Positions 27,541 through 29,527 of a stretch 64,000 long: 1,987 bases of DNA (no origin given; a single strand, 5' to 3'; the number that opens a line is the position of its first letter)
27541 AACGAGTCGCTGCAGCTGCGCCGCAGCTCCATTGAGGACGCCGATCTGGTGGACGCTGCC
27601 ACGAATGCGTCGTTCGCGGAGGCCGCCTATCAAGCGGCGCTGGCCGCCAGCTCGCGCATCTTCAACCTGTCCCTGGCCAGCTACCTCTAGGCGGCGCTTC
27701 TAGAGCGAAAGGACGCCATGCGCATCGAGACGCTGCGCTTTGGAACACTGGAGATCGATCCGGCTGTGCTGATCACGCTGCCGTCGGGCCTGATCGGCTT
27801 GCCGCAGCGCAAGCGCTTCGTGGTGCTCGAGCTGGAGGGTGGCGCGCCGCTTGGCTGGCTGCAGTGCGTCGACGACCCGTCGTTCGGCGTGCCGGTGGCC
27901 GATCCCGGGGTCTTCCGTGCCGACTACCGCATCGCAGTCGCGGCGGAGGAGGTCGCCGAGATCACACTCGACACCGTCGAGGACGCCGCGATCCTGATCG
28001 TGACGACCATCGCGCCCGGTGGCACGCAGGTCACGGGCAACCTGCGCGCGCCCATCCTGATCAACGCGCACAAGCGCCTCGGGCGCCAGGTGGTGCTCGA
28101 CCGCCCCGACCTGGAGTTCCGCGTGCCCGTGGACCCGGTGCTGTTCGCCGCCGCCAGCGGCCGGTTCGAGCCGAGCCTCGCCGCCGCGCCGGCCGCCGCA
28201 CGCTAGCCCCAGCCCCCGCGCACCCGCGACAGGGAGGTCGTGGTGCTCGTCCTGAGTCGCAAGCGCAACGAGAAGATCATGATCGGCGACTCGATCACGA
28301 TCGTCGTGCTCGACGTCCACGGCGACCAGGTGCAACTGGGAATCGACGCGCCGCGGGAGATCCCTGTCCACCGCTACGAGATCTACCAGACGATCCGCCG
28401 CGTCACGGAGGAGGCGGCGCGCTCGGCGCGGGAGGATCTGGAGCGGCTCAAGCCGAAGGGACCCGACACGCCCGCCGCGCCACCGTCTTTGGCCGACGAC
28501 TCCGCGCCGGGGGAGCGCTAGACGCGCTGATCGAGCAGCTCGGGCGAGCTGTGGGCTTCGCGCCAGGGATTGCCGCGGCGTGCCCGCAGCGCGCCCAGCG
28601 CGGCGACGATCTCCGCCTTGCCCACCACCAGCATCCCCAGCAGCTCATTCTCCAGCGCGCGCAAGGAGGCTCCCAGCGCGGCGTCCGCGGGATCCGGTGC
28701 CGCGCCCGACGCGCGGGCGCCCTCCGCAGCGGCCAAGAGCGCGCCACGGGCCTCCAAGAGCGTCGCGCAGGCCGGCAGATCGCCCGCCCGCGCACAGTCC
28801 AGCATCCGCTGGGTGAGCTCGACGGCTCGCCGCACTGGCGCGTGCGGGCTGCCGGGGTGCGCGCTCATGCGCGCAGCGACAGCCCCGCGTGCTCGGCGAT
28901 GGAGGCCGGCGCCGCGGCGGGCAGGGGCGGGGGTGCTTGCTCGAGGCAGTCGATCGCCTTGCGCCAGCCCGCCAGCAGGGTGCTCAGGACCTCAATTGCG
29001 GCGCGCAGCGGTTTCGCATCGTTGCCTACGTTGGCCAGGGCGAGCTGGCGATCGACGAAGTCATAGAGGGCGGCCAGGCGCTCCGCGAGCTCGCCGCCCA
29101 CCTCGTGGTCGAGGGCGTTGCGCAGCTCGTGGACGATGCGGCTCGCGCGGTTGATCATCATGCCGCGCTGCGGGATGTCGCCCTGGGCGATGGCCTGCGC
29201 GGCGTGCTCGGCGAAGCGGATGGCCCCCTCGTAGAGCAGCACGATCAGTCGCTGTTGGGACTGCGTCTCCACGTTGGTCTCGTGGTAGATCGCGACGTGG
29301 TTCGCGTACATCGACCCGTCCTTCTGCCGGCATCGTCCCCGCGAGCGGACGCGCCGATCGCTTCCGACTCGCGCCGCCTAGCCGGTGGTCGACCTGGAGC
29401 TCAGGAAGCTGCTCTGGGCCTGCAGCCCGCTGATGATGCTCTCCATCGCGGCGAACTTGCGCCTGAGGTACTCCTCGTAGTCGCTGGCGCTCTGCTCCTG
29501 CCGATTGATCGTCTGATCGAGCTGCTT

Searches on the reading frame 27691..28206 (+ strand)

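Call 35: search_protein_families(library=pfam, proteins=[window:27691-28206:+], max_evalue=0.00001)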
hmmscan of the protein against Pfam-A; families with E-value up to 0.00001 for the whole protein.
window:27691-28206:+ (171 aa): 1 family
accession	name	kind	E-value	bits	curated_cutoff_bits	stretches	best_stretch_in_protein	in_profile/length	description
PF02623.20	FliW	-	4.2e-30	104.5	25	1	28-146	1-121/122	FliW protein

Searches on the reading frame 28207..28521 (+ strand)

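Call 36: search_protein_families(library=pfam, proteins=[window:28207-28521:+], max_evalue=0.00001)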
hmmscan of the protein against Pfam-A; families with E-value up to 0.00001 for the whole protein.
window:28207-28521:+ (104 aa): 1 family
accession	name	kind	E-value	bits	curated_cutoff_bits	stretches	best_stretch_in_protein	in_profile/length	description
PF02599.21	CsrA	-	2.3e-23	82.3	27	1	14-64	2-52/53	Global regulator protein family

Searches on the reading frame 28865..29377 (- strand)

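Call 89: search_protein_families(library=pfam, proteins=[window:28865-29377:-], max_evalue=0.01)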
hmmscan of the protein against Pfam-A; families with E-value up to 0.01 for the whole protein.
window:28865-29377:- (170 aa): 1 family
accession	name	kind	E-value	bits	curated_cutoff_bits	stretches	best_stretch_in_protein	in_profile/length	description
PF02561.19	FliS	-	6.1e-35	120.4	26.7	1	30-141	3-114/115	Flagellar protein FliS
